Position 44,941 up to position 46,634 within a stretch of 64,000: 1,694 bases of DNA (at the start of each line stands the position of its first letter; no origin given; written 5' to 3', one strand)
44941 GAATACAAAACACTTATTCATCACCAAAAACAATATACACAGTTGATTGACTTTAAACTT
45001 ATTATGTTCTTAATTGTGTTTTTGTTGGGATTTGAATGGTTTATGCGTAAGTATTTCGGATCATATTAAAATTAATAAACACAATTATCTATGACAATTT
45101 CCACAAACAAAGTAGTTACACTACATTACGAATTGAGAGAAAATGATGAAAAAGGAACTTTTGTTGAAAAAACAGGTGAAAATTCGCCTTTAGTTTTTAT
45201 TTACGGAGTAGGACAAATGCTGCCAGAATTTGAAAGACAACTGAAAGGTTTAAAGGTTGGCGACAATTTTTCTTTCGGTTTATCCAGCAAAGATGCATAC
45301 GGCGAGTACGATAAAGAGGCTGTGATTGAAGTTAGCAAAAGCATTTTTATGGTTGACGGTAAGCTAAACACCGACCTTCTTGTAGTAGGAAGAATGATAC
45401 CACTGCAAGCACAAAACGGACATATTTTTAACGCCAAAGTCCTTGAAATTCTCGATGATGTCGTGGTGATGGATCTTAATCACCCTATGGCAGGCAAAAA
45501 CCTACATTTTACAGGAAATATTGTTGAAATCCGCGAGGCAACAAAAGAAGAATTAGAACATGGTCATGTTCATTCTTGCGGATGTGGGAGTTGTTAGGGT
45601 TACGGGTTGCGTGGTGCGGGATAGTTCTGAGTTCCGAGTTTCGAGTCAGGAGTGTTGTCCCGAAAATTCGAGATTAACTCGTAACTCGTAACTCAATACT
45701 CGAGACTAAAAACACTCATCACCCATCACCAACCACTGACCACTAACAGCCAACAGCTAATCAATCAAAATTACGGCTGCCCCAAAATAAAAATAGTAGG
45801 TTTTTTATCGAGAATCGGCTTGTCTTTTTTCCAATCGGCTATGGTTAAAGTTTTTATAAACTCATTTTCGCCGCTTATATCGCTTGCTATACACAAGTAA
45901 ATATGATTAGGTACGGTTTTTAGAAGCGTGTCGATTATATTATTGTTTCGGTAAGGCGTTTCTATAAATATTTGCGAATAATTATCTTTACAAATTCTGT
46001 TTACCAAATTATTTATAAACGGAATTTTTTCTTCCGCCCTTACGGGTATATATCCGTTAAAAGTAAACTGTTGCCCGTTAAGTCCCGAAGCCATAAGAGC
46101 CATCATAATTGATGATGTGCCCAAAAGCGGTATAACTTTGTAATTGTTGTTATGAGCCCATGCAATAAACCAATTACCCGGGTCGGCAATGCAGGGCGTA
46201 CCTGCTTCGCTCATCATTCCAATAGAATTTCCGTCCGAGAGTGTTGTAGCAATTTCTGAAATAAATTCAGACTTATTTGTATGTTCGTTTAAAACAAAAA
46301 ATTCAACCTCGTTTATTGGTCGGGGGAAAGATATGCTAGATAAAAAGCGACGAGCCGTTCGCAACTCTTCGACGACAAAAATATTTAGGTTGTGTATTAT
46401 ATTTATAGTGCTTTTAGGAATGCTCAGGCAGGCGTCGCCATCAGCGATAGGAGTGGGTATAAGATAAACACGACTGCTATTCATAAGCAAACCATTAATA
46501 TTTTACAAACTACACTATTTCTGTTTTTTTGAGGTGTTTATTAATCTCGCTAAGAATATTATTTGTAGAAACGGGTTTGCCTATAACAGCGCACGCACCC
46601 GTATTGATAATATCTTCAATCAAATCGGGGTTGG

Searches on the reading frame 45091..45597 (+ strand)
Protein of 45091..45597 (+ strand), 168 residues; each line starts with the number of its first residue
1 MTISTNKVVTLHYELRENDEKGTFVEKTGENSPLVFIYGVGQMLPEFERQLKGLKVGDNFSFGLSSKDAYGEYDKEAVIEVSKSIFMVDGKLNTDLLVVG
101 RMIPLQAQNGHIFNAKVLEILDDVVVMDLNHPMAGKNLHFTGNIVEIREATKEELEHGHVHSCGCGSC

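Call 13: find_encoding_contigs(protein=window:45091-45597:+, flank=10000, max_places=10)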
Protein window:45091-45597:+ (168 aa): 1 contig read that carries it; 1 place shown.
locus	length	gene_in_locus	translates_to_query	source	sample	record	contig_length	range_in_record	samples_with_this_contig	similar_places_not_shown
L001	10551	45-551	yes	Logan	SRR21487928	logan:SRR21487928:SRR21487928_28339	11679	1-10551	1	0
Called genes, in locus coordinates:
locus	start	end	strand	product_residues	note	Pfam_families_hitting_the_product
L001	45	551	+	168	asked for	PF00254:FKBP_C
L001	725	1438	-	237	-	-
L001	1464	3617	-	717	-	PF05227:CHASE3 (faint), PF00512:HisKA (weak), PF02518:HATPase_c, PF00072:Response_reg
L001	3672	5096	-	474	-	PF11638:DnaA_N, PF00308:Bac_DnaA, PF01695:IstB_IS21 (weak), PF08299:Bac_DnaA_C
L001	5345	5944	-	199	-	PF01205:Impact_N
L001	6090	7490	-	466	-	PF18990:DUF5723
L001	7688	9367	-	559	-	PF06826:Asp-Al_Ex, PF02080:TrkA_C, PF06826:Asp-Al_Ex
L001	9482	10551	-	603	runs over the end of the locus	PF16409:DUF5017 (weak), PF18962:Por_Secre_tail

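Call 74: find_homologous_proteins(query=window:45091-45597:+, max_evalue=1e-40)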
Query window:45091-45597:+ (168 aa): 310 proteins with E <= 1e-40 among 564 candidates; the best 120 are listed.
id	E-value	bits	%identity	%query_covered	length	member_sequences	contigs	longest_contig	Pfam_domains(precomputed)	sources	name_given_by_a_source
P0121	4.5e-107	373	100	100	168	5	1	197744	PF00254.35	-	-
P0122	5.4e-60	220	58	98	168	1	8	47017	PF00254.35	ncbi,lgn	-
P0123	1.9e-59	218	57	98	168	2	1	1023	PF00254.35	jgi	-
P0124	4.4e-58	214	57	98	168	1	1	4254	PF00254.35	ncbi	-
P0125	2.9e-56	208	54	93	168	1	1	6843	PF00254.35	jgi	-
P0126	9.2e-56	206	56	93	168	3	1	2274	PF00254.35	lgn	-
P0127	7.4e-55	203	55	92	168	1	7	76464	PF00254.35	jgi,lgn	-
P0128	8.4e-55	203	55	93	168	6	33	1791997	PF00254.35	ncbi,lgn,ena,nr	ncbi:MAG: FKBP-type peptidyl-prolyl cis-trans isomerase [Lewinellaceae bacterium]|nr:FKBP-type pepti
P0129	1.1e-54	203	56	93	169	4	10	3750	PF00254.35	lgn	-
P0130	1.4e-54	202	56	93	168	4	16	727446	PF00254.35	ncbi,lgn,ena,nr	ncbi:MAG: FKBP-type peptidyl-prolyl cis-trans isomerase [Phaeodactylibacter sp.]|nr:FKBP-type peptid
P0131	1.4e-54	202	54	93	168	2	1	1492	PF00254.35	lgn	-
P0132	1.4e-54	202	56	93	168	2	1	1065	PF00254.35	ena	-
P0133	2.4e-54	202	54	93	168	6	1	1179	PF00254.35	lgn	-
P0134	3.6e-54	201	53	92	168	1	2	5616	PF00254.35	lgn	-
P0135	6.5e-54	200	52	92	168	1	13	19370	PF00254.35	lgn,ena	-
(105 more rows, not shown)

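Call 75: list_cluster_members(proteins=[P0121])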
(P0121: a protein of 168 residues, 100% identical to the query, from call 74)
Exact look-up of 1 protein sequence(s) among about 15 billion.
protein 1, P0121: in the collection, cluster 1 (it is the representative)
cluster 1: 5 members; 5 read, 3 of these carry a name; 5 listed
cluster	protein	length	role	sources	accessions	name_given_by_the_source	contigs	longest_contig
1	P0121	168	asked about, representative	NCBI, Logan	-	-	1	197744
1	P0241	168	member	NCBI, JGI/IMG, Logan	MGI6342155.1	MAG: FKBP-type peptidyl-prolyl cis-trans isomerase [Bacteroidales bacterium] | FKBP-type peptidyl-prolyl cis-trans isomerase SlyD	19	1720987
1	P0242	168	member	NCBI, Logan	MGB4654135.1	MAG: peptidylprolyl isomerase [Bacteroidales bacterium]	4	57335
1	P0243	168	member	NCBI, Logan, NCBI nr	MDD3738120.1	MAG: peptidylprolyl isomerase [Lentimicrobiaceae bacterium] | peptidylprolyl isomerase [Lentimicrobiaceae bacterium]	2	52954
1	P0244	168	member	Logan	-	-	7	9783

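Call 76: find_encoding_contigs(protein=P0243, flank=10000, max_places=2)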
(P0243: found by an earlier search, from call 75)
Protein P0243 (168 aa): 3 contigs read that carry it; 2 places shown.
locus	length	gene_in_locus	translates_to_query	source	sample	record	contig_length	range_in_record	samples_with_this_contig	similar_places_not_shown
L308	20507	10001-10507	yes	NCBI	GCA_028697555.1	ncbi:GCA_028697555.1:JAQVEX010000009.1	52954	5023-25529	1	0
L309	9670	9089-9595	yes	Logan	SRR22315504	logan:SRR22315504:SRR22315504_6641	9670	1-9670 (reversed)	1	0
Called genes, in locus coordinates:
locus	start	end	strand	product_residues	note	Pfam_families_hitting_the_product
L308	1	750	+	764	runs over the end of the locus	PF13620:CarboxypepD_reg, PF13715:CarbopepD_reg_2, PF07715:Plug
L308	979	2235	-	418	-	-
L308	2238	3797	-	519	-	PF00772:DnaB, PF03796:DnaB_C, PF13481:AAA_25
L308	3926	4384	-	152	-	PF22544:HYDIN_VesB_CFA65-like_Ig, PF07610:DUF1573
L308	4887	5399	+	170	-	-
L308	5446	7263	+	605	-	PF02734:Dak2, PF21645:FakA-like_M, PF02645:DegV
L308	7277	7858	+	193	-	PF14378:PAP2_3 (weak), PF01569:PAP2, PF14360:PAP2_C (weak)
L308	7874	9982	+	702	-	-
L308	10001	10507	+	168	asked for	PF00254:FKBP_C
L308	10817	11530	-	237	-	-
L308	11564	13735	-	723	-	PF02518:HATPase_c, PF00072:Response_reg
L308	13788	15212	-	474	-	PF11638:DnaA_N, PF00308:Bac_DnaA, PF01695:IstB_IS21 (weak), PF08299:Bac_DnaA_C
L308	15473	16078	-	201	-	PF01205:Impact_N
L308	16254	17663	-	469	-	PF18990:DUF5723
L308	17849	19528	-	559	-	PF06826:Asp-Al_Ex, PF02080:TrkA_C, PF06826:Asp-Al_Ex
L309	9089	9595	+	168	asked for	PF00254:FKBP_C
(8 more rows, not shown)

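Call 77: find_encoding_contigs(protein=P0242, flank=10000, max_places=2)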
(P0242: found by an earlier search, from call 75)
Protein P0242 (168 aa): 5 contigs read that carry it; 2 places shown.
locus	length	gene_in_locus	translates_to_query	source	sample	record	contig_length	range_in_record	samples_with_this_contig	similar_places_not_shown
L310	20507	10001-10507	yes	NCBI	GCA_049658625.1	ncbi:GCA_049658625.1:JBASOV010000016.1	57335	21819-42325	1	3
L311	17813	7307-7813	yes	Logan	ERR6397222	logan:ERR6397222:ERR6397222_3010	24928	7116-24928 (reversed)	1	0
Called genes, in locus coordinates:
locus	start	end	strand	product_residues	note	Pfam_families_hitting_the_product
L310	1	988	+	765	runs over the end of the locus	PF13620:CarboxypepD_reg, PF13715:CarbopepD_reg_2, PF07715:Plug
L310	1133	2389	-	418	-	-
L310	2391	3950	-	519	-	PF00772:DnaB, PF03796:DnaB_C, PF13481:AAA_25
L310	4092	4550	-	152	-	PF22544:HYDIN_VesB_CFA65-like_Ig, PF07610:DUF1573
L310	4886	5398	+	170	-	-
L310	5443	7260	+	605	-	PF02734:Dak2, PF21645:FakA-like_M, PF02645:DegV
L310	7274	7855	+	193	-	PF14378:PAP2_3 (faint), PF01569:PAP2, PF14360:PAP2_C (weak)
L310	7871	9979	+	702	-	-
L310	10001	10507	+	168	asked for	PF00254:FKBP_C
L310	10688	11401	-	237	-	-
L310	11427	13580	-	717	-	PF00512:HisKA (weak), PF02518:HATPase_c, PF00072:Response_reg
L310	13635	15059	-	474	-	PF11638:DnaA_N, PF00308:Bac_DnaA, PF01695:IstB_IS21 (weak), PF08299:Bac_DnaA_C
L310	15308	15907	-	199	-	PF01205:Impact_N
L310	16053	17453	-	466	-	PF18990:DUF5723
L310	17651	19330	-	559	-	PF06826:Asp-Al_Ex, PF02080:TrkA_C, PF06826:Asp-Al_Ex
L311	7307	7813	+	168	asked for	PF00254:FKBP_C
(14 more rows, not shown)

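Call 78: find_encoding_contigs(protein=P0241, flank=10000, max_places=2)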
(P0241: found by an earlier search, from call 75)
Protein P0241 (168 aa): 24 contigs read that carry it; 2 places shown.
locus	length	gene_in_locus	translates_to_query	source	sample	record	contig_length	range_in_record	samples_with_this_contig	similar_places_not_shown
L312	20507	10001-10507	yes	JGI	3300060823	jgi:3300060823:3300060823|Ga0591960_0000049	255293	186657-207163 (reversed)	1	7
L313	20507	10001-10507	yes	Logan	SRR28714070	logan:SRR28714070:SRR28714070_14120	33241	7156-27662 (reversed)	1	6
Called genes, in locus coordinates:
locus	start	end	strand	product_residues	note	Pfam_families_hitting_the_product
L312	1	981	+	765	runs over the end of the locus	PF13620:CarboxypepD_reg, PF13715:CarbopepD_reg_2, PF07715:Plug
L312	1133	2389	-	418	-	-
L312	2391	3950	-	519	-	PF00772:DnaB, PF03796:DnaB_C, PF13481:AAA_25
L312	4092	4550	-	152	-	PF22544:HYDIN_VesB_CFA65-like_Ig, PF07610:DUF1573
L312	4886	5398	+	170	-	-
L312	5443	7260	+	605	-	PF02734:Dak2, PF21645:FakA-like_M, PF02645:DegV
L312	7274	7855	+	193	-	PF14378:PAP2_3 (faint), PF01569:PAP2, PF14360:PAP2_C (weak)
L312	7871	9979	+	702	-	-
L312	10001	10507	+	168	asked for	PF00254:FKBP_C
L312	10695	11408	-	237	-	-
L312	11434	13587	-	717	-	PF05227:CHASE3 (faint), PF00512:HisKA (weak), PF02518:HATPase_c, PF00072:Response_reg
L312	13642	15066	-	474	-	PF11638:DnaA_N, PF00308:Bac_DnaA, PF01695:IstB_IS21 (weak), PF08299:Bac_DnaA_C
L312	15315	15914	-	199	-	PF01205:Impact_N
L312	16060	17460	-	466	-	PF18990:DUF5723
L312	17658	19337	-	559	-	PF06826:Asp-Al_Ex, PF02080:TrkA_C, PF06826:Asp-Al_Ex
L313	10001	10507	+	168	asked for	PF00254:FKBP_C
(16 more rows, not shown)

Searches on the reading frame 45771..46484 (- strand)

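Call 61: search_protein_families(library=pfam, proteins=[window:45771-46484:-])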
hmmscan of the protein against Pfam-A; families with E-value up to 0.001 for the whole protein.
window:45771-46484:- (237 aa): 1 family
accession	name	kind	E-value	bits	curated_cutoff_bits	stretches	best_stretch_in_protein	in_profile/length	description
PF00590.25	TP_methylase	-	0.00037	20.9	27.8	1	22-216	15-209/212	Tetrapyrrole (Corrin/Porphyrin) Methylases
